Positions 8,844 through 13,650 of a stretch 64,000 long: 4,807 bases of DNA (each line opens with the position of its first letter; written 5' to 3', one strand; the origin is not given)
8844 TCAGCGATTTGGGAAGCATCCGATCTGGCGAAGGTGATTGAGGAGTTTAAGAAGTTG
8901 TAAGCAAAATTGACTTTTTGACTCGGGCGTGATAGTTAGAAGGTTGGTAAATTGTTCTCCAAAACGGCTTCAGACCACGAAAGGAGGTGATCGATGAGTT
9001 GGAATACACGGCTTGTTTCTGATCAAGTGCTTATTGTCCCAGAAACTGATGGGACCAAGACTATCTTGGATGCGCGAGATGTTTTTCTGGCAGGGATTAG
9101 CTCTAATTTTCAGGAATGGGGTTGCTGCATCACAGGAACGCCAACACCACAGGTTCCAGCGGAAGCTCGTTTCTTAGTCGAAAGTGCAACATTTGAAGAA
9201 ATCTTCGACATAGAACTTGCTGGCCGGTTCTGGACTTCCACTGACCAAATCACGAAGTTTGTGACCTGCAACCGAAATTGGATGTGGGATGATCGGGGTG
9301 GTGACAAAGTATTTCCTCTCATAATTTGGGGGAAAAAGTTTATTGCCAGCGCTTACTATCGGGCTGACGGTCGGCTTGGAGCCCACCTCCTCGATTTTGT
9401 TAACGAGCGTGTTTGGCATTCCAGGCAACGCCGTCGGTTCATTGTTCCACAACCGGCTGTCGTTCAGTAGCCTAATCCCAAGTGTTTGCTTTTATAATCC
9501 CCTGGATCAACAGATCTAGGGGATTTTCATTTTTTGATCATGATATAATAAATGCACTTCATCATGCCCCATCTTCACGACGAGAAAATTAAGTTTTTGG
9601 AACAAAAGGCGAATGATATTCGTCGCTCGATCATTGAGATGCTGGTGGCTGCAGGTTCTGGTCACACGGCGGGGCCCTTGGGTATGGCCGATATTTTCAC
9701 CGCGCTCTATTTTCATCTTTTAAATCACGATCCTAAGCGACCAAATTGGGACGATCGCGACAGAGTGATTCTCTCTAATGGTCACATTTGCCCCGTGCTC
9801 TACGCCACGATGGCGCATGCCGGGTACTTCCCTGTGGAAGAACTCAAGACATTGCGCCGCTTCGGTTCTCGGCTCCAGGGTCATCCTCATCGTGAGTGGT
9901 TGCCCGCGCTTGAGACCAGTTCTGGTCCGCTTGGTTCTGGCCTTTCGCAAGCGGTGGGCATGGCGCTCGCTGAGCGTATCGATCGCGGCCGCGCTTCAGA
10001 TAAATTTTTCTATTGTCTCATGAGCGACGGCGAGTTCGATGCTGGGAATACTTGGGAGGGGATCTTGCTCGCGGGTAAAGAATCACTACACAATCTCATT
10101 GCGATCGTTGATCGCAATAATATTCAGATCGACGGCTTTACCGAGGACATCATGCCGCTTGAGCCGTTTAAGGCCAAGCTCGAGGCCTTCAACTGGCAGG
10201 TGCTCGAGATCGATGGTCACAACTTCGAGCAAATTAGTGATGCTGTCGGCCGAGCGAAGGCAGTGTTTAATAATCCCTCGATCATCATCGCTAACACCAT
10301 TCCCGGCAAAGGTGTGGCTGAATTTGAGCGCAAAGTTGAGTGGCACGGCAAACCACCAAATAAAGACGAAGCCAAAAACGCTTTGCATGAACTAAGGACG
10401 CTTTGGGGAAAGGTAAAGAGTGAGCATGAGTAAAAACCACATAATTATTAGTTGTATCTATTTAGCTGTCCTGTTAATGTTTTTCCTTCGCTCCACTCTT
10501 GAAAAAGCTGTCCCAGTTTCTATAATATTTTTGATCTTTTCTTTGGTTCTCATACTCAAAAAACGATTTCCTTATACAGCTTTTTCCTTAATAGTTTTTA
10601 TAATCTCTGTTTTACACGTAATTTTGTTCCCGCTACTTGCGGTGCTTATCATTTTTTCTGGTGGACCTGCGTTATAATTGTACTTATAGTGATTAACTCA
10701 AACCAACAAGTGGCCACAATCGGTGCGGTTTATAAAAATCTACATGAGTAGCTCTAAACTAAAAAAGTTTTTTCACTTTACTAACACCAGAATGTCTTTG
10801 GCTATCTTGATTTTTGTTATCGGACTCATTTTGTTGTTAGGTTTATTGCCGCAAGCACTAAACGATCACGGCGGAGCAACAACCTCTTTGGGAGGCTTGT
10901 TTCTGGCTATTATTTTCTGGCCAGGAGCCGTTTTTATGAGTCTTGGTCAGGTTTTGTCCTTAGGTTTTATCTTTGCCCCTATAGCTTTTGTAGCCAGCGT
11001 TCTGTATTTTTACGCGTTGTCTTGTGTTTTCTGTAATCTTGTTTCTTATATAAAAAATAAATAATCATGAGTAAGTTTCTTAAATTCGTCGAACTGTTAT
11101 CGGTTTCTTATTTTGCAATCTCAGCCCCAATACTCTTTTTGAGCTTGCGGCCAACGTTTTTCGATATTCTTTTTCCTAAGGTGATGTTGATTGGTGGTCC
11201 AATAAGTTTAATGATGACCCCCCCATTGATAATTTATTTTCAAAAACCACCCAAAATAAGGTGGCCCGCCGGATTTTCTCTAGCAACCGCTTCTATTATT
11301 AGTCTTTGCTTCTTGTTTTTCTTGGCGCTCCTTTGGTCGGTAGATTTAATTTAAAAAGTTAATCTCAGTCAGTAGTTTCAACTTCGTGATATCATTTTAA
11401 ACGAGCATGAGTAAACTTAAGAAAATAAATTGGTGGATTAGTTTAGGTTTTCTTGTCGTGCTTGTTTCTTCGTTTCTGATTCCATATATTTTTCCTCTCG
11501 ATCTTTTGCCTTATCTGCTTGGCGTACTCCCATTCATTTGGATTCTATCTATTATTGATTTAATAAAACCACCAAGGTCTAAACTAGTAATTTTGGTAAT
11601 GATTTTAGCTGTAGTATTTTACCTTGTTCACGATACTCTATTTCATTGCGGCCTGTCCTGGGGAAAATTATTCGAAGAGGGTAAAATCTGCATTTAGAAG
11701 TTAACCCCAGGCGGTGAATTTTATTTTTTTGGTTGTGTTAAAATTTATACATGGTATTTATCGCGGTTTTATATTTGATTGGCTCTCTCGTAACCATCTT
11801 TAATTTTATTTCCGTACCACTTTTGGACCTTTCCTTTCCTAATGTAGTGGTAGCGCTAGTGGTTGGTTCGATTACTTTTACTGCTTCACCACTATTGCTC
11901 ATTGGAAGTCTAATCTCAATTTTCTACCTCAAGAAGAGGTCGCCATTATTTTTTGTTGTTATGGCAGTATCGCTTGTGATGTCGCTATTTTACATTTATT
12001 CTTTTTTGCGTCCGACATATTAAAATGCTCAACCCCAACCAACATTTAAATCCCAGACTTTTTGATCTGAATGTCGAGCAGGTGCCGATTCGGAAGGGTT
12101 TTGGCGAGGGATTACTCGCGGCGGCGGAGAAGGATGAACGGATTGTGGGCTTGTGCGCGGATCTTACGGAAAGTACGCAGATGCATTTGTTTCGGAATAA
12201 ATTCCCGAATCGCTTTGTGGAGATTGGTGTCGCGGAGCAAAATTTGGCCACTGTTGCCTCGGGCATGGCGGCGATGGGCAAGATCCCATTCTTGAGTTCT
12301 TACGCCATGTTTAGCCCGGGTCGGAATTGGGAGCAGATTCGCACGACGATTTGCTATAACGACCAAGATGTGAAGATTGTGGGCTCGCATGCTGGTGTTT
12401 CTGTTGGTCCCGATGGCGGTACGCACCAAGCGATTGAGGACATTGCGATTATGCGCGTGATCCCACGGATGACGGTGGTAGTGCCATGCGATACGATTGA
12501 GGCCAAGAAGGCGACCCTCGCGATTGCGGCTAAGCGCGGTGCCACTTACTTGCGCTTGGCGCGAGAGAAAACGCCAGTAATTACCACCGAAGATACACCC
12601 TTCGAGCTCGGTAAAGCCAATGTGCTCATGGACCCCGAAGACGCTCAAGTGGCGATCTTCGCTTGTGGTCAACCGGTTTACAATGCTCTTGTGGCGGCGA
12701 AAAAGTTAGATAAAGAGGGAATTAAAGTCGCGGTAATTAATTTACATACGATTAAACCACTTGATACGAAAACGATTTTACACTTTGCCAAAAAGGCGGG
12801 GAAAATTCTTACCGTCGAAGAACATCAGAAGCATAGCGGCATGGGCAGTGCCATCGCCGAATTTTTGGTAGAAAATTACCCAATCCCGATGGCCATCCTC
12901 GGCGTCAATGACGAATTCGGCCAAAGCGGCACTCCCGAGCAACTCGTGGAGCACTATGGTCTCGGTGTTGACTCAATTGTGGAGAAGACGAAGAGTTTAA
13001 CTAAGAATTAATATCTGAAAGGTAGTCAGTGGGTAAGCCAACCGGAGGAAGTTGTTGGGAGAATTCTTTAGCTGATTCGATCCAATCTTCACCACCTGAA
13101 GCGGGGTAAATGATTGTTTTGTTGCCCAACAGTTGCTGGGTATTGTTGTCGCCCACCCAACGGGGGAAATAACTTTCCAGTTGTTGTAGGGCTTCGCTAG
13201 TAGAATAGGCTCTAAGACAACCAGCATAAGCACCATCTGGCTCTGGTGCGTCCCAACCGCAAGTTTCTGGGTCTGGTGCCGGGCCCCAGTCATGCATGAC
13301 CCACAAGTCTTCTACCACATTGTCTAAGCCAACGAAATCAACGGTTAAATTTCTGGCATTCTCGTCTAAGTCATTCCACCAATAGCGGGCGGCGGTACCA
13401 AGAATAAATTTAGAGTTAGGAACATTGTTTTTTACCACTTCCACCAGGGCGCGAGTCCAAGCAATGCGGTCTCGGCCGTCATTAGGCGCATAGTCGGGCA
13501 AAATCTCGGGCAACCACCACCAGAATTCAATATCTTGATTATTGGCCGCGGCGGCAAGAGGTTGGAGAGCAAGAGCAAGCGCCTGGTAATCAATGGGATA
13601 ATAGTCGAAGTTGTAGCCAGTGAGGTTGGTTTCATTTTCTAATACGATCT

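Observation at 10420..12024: AT-rich cassette of five paralogous three-TM mini-proteins inserted between the two halves of a split transketolase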

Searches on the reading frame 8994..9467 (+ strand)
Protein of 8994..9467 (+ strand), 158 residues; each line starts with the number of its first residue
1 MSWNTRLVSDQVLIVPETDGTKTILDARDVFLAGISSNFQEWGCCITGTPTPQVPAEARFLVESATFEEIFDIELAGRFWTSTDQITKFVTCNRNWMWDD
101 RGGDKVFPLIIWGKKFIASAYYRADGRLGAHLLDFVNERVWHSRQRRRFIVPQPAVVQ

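Call 5: search_protein_families(library=pfam, max_evalue=1, proteins=[window:8994-9467:+])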
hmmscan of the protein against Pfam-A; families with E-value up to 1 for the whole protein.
window:8994-9467:+ (158 aa): 1 family
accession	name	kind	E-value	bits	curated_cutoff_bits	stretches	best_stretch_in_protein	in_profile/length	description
PF10075.15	CSN8_PSD8_EIF3K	-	0.015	15.7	23.7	1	65-102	93-130/144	CSN8/PSMD8/EIF3K family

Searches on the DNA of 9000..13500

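Call 87: search_rna_families(source=window, start=9000, end=13500, threshold=evalue, max_evalue=0.1)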
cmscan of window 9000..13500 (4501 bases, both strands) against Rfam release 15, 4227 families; matches with E-value up to 0.1: 0.
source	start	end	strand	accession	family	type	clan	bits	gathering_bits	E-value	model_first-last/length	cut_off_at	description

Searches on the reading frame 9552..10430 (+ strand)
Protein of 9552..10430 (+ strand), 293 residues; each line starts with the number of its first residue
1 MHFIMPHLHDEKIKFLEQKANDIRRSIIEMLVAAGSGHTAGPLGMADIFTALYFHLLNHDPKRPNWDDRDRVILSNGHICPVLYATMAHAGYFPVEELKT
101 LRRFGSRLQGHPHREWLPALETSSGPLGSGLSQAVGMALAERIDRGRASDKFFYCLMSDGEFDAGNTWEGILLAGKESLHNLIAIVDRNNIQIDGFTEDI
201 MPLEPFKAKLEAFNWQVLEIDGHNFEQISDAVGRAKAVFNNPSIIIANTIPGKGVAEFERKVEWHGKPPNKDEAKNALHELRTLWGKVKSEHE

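Call 5: search_protein_families(library=pfam, max_evalue=1, proteins=[window:9552-10430:+])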
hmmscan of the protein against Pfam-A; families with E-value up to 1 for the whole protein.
window:9552-10430:+ (293 aa): 4 families
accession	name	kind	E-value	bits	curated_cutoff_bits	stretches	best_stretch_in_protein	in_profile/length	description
PF00456.26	Transketolase_N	-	1.1e-62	212.4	22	1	19-277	5-271/334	Transketolase, thiamine diphosphate binding domain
PF13292.11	DXP_synthase_N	-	8.8e-11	42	21.2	1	12-193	14-175/274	1-deoxy-D-xylulose-5-phosphate synthase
PF00676.26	E1_dh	-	0.044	13.2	22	1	121-237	97-209/300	Dehydrogenase E1 component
PF02775.26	TPP_enzyme_C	-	0.087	13.1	21.9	1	112-189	17-82/151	Thiamine pyrophosphate enzyme, C-terminal TPP binding domain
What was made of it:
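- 9552..10433 (+): tktN, the N-terminal (TPP-binding) half of the split transketolase. It ends ...K-V-K-S-E-H-E-stop. Pfam Transketolase_N 1.1e-62 (call 5).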

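Call 8: find_related_loci(query=window:9552-10430:+, collection=genome_contigs, flank=6000)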
Query window:9552-10430:+ (293 aa) in genome_contigs; peptide patterns used: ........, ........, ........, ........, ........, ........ (x = any residue, [..] = any of these).
600 stretches matched a pattern (row limit reached: there are more); 576 encode a relative of the query (tblastn E <= 1e-3); the best 80 are kept; 80 distinct loci.
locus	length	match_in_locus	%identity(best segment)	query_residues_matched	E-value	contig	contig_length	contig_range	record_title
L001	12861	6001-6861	83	7-293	5e-166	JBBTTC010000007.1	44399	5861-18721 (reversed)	MAG: Patescibacteria group bacterium isolate H41-bin003_1 H41_bin003_1_000000000007, whole genome shotgun sequence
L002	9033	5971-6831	81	7-293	2e-165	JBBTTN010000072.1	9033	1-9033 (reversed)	MAG: Patescibacteria group bacterium isolate H52-bin079 H52_bin079_000000000072, whole genome shotgun sequence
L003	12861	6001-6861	80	7-293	3e-164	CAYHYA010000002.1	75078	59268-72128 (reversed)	MAG TPA_asm: uncultured Candidatus Saccharibacteria bacterium isolate ERP119705_co17_149 genome assembly, contig: NODE_2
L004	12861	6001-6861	79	7-293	1e-159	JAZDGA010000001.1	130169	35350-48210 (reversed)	MAG: Candidatus Vogelbacteria bacterium isolate MEGAHIT-group-0.230 k141_9599310, whole genome shotgun sequence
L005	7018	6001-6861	80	7-293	2e-159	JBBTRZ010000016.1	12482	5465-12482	MAG: Patescibacteria group bacterium isolate H51-bin050_1 H51_bin050_1_000000000016, whole genome shotgun sequence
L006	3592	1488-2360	77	3-293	9e-165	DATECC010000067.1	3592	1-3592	MAG TPA_asm: Candidatus Paceibacterota bacterium isolate SMAG_U8261 k141_1711582, whole genome shotgun sequence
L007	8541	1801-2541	92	5-251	3e-158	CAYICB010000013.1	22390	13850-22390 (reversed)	MAG TPA_asm: uncultured Candidatus Saccharibacteria bacterium isolate ERP119705_co18_100 genome assembly, contig: NODE_2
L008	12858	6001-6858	79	8-293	7e-158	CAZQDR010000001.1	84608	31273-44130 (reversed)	MAG TPA_asm: uncultured Candidatus Saccharibacteria bacterium isolate SRP286056_co1_742 genome assembly, contig: NODE_22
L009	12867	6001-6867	78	5-293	5e-157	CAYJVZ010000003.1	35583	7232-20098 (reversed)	MAG TPA_asm: uncultured Candidatus Saccharibacteria bacterium isolate ERP125453_co1_471 genome assembly, contig: NODE_94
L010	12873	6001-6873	78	3-293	2e-153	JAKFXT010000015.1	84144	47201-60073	MAG: Patescibacteria group bacterium isolate ND4_Bin_14 ND4_0000011, whole genome shotgun sequence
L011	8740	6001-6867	77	5-293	2e-153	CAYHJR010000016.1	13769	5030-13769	MAG TPA_asm: uncultured Candidatus Saccharibacteria bacterium isolate ERP119705_co13_491 genome assembly, contig: NODE_5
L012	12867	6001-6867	74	5-293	5e-153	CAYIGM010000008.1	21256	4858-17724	MAG TPA_asm: uncultured Candidatus Saccharibacteria bacterium isolate ERP119705_co22_125 genome assembly, contig: NODE_1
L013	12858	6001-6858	77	8-293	2e-152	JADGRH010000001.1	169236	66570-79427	MAG: Candidatus Paceibacterota bacterium isolate Chersky_89 k127_5967874, whole genome shotgun sequence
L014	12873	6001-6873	75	3-293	2e-152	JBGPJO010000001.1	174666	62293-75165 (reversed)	MAG: Candidatus Paceibacteria bacterium isolate OBJ_0618_7090110_307 k141_5669620_length_174666_cov_16.5331, whole genom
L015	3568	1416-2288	76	3-293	6e-158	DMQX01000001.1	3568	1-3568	MAG TPA_asm: Candidatus Taylorbacteria bacterium isolate UBA11359 contig_41257, whole genome shotgun sequence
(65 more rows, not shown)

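Call 44: search_protein_families(library=pfam, alignment_id=A3, max_evalue=0.001)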
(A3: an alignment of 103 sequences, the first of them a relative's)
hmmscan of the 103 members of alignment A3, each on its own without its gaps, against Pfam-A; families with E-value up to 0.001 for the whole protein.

A. member 1, L004:6968-7150:- (61 aa): 0 families

B. families by the number of members that match (of 103 scanned): 34 families (the first 25 are shown)
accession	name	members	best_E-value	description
PF05973.20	Gp49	7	1.6e-18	Phage derived protein Gp49-like (DUF891)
PF01381.28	HTH_3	7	2e-17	Helix-turn-helix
PF12844.13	HTH_19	7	2.7e-10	Helix-turn-helix domain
PF13560.12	HTH_31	7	1.3e-09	Helix-turn-helix domain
PF22495.2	HTH_92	6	4.4e-07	RsaL-like HTH domain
PF13744.12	HTH_37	5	6.7e-05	Helix-turn-helix domain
PF12643.12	MazG-like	4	1.8e-14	MazG-like family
PF15731.11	MqsA_antitoxin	4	0.00012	Antitoxin component of bacterial toxin-antitoxin system, MqsA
PF07866.17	DUF1653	3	1.1e-21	Protein of unknown function (DUF1653)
PF13443.12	HTH_26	3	8.2e-07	Cro/C1-type HTH DNA-binding domain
PF03819.22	MazG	3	5.7e-05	MazG nucleotide pyrophosphohydrolase domain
PF01934.22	HepT-like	2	6.7e-30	Ribonuclease HepT-like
PF02452.23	PemK_toxin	2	7.4e-12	PemK-like, MazF-like toxin of type II toxin-antitoxin system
PF05635.17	23S_rRNA_IVP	1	8.6e-27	23S rRNA-intervening sequence protein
PF24963.1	DUF7768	1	3.2e-23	Domain of unknown function (DUF7768)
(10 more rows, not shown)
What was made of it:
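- Cargo by Pfam: Gp49/HigB-like with HTH (7 pairs), MazG-like (4), DUF1653 (3), HepT (2; one with an MNT-type nucleotidyltransferase partner), PemK (2), and NUDIX, HD and others (call 44).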
